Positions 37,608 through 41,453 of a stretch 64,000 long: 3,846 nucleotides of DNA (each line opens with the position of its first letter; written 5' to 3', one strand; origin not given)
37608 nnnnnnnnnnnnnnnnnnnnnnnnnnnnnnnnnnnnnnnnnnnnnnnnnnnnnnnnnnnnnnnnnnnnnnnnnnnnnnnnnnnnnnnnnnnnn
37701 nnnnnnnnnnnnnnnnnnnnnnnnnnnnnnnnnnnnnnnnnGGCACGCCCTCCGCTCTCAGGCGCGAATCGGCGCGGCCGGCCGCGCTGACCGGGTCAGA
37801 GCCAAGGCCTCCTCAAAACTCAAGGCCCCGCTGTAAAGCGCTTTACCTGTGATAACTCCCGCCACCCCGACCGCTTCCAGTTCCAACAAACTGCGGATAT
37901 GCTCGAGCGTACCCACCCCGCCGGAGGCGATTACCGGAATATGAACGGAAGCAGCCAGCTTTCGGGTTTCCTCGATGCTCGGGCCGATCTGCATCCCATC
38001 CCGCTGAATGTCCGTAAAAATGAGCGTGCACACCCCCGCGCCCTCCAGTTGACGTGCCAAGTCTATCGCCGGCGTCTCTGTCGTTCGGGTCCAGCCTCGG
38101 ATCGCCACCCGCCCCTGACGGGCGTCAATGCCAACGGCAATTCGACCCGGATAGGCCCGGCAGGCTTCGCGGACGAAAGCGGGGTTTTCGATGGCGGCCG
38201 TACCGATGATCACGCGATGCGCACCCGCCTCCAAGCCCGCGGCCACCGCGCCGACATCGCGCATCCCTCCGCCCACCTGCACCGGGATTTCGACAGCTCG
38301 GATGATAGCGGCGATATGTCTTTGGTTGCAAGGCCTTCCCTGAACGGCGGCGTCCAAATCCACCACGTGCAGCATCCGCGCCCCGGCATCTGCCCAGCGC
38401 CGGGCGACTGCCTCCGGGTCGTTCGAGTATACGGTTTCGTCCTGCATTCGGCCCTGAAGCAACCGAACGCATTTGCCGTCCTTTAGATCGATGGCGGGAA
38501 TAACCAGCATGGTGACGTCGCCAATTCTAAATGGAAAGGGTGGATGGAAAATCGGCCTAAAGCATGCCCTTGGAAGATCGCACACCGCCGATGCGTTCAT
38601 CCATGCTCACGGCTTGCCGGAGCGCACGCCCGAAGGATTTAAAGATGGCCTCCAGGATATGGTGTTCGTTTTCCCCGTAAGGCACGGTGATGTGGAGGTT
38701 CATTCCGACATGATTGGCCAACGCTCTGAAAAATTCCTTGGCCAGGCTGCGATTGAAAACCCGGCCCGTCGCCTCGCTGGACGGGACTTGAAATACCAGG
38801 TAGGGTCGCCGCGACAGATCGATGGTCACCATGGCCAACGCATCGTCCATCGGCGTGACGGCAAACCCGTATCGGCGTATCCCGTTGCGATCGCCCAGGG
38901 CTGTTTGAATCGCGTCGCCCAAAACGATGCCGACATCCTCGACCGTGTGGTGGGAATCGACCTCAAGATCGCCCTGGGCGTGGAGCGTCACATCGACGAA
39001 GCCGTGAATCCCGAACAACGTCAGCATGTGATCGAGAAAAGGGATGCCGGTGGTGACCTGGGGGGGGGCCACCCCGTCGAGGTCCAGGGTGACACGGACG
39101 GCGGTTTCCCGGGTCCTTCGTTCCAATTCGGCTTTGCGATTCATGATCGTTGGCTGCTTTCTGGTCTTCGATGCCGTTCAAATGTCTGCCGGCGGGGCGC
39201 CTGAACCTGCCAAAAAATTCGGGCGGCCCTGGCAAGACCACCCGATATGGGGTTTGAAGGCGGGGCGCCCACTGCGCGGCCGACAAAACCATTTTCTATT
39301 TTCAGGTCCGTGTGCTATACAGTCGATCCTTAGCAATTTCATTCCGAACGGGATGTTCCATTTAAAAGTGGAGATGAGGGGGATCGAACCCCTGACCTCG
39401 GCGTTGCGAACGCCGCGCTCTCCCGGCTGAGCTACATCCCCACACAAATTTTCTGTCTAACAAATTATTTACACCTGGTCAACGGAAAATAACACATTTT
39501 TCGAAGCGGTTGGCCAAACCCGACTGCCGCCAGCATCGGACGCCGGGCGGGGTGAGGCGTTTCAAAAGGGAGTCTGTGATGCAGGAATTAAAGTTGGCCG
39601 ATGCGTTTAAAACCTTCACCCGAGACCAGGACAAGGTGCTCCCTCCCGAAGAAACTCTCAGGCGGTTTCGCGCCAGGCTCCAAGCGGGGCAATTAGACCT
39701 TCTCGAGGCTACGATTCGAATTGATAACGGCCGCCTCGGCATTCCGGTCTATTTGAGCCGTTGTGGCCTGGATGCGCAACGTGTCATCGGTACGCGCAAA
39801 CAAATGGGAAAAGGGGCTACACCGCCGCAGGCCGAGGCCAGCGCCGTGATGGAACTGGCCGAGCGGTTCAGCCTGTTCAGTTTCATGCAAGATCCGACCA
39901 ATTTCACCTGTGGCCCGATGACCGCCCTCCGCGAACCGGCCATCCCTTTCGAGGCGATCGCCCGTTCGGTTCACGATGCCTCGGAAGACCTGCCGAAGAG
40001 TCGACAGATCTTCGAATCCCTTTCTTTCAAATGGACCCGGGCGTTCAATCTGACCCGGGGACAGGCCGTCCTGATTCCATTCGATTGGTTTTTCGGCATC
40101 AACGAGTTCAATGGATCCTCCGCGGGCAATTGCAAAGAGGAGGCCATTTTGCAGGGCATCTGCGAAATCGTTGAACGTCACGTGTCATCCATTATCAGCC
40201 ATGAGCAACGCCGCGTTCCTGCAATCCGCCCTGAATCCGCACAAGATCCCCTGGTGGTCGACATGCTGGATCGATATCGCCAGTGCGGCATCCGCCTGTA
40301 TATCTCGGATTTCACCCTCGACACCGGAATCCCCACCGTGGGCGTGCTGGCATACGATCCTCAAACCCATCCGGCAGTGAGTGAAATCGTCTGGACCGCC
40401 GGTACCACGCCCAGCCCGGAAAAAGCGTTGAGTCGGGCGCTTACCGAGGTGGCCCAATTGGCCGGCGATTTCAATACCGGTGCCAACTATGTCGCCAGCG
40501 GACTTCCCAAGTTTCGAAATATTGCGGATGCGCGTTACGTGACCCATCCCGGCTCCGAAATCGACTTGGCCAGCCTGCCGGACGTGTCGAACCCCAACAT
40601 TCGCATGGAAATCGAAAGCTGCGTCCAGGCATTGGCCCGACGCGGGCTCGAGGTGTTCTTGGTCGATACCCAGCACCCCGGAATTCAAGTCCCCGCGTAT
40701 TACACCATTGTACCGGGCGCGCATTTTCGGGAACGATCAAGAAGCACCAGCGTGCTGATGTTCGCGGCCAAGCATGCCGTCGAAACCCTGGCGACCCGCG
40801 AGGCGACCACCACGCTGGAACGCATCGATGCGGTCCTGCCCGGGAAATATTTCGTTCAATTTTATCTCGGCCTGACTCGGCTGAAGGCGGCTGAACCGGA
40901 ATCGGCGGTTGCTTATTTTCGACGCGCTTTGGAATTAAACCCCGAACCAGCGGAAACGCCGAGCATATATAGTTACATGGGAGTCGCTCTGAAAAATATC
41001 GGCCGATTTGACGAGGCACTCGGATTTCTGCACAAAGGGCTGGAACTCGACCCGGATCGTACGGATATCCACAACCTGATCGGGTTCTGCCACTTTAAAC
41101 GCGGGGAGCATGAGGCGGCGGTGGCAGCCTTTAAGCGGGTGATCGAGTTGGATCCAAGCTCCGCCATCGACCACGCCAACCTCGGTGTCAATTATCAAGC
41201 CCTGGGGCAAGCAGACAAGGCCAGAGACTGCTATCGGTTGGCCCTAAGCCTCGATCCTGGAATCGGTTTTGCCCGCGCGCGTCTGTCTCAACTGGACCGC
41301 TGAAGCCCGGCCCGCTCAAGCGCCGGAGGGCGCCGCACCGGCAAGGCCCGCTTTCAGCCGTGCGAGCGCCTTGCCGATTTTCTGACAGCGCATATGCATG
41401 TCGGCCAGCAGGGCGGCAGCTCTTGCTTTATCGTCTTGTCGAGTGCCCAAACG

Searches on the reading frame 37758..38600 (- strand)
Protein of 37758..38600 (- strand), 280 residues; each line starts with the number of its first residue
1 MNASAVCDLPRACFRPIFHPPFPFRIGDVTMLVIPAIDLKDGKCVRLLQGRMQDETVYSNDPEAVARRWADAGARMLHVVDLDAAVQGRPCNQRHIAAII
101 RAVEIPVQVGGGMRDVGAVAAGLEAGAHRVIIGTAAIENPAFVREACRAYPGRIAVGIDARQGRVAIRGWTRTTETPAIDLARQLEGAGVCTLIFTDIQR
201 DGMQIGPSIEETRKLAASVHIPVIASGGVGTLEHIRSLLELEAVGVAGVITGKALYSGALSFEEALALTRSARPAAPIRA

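Call 59: search_protein_families(library=pfam, proteins=[window:37758-38600:-], max_evalue=0.00001)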
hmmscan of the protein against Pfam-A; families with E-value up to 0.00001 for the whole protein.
window:37758-38600:- (280 aa): 3 families
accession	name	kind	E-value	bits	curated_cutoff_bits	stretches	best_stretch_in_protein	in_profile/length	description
PF00977.27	His_biosynth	-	3.9e-81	272.3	23.6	1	33-260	2-227/228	Histidine biosynthesis protein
PF01207.24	Dus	-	2.3e-10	40.5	20.4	0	85-145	165-226/311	Dihydrouridine synthase (Dus)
PF03060.21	NMO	-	1.6e-07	31.5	28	0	96-136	185-225/331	Nitronate monooxygenase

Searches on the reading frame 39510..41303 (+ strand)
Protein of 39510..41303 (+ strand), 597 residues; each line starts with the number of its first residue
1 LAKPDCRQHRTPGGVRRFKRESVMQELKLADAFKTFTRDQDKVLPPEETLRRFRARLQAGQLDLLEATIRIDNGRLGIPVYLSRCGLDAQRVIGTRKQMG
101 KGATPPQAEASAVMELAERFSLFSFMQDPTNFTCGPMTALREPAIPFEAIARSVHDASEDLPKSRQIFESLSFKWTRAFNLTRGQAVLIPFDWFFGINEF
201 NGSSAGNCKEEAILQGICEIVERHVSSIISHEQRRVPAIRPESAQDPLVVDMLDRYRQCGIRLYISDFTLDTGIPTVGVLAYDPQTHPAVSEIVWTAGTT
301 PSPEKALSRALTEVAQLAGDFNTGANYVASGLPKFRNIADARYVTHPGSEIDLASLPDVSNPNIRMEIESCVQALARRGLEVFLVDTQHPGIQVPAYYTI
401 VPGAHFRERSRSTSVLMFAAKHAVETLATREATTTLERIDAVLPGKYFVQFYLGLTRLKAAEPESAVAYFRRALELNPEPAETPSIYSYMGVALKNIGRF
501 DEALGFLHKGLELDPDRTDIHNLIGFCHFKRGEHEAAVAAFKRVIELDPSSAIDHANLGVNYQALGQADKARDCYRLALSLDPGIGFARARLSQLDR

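Call 59: search_protein_families(library=pfam, proteins=[window:39510-41303:+], max_evalue=0.00001)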
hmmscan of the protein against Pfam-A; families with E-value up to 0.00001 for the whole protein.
window:39510-41303:+ (597 aa): 15 families
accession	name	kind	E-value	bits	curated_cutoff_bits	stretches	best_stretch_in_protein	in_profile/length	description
PF02624.21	YcaO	-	1.8e-73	248.1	25.7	1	99-404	1-324/325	YcaO cyclodehydratase, ATP-ad Mg2+-binding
PF00515.34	TPR_1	-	6.6e-29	99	27.8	1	519-550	2-33/34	Tetratricopeptide repeat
PF07719.23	TPR_2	-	5.5e-28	95.2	27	0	555-584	4-33/34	Tetratricopeptide repeat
PF13181.12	TPR_8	-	5.4e-19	67.1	25.7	0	556-583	5-32/34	Tetratricopeptide repeat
PF13414.12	TPR_11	-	6.9e-16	58.1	26.8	1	529-566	5-42/42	TPR repeat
PF13428.12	TPR_14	-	1.3e-14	53.6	23.5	0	487-522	4-39/44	Tetratricopeptide repeat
PF13424.12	TPR_12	-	4e-13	49.8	30.1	1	520-581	5-74/77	Tetratricopeptide repeat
PF13174.12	TPR_6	-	2.1e-12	47.3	26.3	0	524-551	6-33/33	Tetratricopeptide repeat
PF14559.12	TPR_19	-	2.4e-11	44.2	25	0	459-524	3-65/68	Tetratricopeptide repeat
PF13432.12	TPR_16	-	4.7e-11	43.4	32.7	0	493-552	6-65/65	Tetratricopeptide repeat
PF13431.12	TPR_17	-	8.1e-11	41.8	24.4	0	540-572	1-33/34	Tetratricopeptide repeat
PF13176.12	TPR_7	-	3.6e-09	36.4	27.9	0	491-519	6-34/36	Tetratricopeptide repeat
PF23914.1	TPR_CcmH_CycH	-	4.4e-08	33.5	42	1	452-547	55-150/158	Cytochrome c-type biogenesis protein H TPR domain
PF13374.12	TPR_10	-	1.5e-07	31.6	27.5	0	486-512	4-30/42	Tetratricopeptide repeat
PF13371.12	TPR_9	-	4.7e-06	27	35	0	526-583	3-60/73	Tetratricopeptide repeat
